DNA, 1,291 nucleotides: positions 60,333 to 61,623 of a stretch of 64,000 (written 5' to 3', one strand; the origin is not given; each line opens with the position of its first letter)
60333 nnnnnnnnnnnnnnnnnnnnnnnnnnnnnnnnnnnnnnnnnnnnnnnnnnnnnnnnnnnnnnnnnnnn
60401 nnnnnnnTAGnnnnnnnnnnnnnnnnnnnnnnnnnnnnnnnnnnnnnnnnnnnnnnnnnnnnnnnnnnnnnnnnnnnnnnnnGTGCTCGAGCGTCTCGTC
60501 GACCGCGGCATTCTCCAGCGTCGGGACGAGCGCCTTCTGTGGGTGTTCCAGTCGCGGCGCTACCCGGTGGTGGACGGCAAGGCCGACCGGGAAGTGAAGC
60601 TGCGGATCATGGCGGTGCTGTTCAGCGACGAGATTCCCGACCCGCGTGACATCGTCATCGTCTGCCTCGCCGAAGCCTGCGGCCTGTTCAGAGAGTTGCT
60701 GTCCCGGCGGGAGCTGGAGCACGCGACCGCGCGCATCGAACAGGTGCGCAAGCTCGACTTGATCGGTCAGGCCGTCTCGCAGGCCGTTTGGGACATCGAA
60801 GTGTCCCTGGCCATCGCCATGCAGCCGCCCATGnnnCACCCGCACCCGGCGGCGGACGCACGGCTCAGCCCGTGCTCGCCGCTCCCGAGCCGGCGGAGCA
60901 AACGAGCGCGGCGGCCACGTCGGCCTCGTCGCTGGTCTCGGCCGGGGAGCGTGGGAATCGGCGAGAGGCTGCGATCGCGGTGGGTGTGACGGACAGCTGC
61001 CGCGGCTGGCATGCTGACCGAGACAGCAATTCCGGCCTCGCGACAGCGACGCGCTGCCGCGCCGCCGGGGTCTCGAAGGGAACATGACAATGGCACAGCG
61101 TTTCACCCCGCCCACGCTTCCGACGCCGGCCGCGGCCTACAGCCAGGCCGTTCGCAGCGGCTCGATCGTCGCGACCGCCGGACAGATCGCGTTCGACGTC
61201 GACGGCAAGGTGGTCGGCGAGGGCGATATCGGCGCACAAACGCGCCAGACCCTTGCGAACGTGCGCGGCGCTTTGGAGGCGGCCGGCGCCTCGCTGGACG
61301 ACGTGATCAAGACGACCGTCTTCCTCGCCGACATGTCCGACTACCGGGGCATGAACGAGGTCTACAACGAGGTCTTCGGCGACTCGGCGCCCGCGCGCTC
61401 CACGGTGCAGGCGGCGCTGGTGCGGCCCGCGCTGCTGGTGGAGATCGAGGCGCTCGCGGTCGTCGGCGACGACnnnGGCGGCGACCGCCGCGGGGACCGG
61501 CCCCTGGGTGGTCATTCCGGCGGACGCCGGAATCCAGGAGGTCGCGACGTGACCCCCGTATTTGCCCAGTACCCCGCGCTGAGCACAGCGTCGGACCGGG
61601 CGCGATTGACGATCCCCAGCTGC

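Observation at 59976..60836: Bacterial GOLPH3/GPP34-family gene with a good RBS but two in-frame ambers and a poly-C frameshift, next to the RCC1 pseudogene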

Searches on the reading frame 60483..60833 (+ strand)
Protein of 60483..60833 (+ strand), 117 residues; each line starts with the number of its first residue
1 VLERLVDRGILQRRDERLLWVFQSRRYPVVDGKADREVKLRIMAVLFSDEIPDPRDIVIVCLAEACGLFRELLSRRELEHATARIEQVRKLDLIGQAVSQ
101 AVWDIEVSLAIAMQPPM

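Call 32: find_encoding_contigs(protein=window:60483-60833:+, flank=10000, max_places=4)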
Protein seq(117 aa) (117 aa): no gene with exactly this product is on record in the collection.

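Call 38: list_cluster_members(proteins=[window:60483-60833:+, window:60543-60833:+, window:60567-60833:+, window:60570-60833:+, window:60594-60833:+, window:60609-60833:+, window:60615-60833:+, window:59976-60269:+, window:60033-60269:+, window:60291-60407:+])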
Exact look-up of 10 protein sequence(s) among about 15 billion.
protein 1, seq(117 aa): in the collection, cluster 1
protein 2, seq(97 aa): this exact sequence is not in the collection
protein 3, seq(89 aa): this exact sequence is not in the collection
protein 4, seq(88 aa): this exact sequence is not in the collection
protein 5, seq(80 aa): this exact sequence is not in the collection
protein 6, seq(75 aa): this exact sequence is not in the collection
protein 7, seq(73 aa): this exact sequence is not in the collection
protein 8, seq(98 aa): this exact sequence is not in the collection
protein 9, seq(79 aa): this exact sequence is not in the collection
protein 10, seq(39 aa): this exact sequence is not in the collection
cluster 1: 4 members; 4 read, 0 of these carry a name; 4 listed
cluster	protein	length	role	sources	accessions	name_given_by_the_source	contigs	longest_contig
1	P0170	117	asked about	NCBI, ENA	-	-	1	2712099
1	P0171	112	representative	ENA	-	-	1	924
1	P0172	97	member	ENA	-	-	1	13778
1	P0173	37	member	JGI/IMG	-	-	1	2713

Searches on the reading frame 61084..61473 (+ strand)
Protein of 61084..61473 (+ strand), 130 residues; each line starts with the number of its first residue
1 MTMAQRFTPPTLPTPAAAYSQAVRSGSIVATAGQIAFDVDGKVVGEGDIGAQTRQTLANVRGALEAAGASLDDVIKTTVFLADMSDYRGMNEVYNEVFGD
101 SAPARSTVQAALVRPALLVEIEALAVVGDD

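Call 35: find_encoding_contigs(protein=window:61090-61473:+, flank=10000, max_places=3)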
Protein seq(128 aa) (128 aa): no gene with exactly this product is on record in the collection.

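Call 67: search_protein_families(library=pfam, proteins=[window:61084-61473:+], max_evalue=0.001)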
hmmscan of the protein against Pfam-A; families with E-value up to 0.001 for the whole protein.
window:61084-61473:+ (130 aa): 1 family
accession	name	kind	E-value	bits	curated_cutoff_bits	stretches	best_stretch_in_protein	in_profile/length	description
PF01042.26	Ribonuc_L-PSP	-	1.9e-39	134.8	27.3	1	13-127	5-121/121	Endoribonuclease L-PSP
